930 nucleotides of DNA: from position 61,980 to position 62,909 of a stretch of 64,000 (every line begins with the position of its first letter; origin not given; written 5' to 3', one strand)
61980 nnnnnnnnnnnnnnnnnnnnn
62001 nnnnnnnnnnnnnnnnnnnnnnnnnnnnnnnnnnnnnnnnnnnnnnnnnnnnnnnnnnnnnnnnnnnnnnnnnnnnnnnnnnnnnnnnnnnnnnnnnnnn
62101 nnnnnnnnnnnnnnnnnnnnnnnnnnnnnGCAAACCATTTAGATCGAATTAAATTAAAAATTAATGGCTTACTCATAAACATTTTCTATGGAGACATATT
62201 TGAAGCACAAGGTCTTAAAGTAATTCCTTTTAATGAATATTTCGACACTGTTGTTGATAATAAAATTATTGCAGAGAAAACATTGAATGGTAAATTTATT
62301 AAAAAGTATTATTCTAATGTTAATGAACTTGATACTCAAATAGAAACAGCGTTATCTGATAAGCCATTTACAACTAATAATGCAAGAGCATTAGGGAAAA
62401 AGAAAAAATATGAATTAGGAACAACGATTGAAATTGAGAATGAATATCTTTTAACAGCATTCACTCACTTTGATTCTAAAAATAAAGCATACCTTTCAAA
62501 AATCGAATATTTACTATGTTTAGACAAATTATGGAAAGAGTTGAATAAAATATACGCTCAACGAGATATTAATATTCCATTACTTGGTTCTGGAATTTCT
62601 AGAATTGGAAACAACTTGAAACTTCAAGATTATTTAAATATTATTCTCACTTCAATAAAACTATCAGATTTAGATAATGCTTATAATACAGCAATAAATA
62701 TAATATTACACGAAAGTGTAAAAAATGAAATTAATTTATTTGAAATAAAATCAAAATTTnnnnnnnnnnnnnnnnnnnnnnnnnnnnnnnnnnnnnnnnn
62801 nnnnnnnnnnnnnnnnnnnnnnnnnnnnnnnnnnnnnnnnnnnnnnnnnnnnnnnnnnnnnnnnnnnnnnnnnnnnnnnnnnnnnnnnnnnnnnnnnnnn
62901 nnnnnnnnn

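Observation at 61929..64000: AT-rich type II Thoeris-like anti-phage locus (TM+Macro ThsA-like gene followed by two different TIR genes), truncated at the window edge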

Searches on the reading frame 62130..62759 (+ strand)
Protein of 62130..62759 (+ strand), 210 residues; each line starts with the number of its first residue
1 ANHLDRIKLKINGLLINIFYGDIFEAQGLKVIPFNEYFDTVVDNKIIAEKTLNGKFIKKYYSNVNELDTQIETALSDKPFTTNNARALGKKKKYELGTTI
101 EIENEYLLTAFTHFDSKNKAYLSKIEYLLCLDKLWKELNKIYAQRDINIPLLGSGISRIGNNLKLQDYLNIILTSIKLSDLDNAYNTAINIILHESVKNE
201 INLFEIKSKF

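Call 75: search_solved_structures(query=window:62130-62759:+, max_evalue=1e-10, show_alignments=4)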
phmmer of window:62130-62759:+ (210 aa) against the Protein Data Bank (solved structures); distinct sequences matched with E-value up to 1e-10: 4.
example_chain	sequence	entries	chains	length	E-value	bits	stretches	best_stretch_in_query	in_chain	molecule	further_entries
8v6q_A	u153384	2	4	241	9.7e-46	159.4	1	2-208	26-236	Thoeris protein ThsA Macro domain-containing protein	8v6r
8v6s_A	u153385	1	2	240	2.1e-42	148.5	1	1-208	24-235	Thoeris protein ThsA Macro domain-containing protein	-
9uuz_A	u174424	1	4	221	4.6e-37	131.1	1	4-207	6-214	Thoeris protein ThsA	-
8r66_A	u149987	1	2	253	1.6e-36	129.3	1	6-207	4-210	Thoeris protein ThsA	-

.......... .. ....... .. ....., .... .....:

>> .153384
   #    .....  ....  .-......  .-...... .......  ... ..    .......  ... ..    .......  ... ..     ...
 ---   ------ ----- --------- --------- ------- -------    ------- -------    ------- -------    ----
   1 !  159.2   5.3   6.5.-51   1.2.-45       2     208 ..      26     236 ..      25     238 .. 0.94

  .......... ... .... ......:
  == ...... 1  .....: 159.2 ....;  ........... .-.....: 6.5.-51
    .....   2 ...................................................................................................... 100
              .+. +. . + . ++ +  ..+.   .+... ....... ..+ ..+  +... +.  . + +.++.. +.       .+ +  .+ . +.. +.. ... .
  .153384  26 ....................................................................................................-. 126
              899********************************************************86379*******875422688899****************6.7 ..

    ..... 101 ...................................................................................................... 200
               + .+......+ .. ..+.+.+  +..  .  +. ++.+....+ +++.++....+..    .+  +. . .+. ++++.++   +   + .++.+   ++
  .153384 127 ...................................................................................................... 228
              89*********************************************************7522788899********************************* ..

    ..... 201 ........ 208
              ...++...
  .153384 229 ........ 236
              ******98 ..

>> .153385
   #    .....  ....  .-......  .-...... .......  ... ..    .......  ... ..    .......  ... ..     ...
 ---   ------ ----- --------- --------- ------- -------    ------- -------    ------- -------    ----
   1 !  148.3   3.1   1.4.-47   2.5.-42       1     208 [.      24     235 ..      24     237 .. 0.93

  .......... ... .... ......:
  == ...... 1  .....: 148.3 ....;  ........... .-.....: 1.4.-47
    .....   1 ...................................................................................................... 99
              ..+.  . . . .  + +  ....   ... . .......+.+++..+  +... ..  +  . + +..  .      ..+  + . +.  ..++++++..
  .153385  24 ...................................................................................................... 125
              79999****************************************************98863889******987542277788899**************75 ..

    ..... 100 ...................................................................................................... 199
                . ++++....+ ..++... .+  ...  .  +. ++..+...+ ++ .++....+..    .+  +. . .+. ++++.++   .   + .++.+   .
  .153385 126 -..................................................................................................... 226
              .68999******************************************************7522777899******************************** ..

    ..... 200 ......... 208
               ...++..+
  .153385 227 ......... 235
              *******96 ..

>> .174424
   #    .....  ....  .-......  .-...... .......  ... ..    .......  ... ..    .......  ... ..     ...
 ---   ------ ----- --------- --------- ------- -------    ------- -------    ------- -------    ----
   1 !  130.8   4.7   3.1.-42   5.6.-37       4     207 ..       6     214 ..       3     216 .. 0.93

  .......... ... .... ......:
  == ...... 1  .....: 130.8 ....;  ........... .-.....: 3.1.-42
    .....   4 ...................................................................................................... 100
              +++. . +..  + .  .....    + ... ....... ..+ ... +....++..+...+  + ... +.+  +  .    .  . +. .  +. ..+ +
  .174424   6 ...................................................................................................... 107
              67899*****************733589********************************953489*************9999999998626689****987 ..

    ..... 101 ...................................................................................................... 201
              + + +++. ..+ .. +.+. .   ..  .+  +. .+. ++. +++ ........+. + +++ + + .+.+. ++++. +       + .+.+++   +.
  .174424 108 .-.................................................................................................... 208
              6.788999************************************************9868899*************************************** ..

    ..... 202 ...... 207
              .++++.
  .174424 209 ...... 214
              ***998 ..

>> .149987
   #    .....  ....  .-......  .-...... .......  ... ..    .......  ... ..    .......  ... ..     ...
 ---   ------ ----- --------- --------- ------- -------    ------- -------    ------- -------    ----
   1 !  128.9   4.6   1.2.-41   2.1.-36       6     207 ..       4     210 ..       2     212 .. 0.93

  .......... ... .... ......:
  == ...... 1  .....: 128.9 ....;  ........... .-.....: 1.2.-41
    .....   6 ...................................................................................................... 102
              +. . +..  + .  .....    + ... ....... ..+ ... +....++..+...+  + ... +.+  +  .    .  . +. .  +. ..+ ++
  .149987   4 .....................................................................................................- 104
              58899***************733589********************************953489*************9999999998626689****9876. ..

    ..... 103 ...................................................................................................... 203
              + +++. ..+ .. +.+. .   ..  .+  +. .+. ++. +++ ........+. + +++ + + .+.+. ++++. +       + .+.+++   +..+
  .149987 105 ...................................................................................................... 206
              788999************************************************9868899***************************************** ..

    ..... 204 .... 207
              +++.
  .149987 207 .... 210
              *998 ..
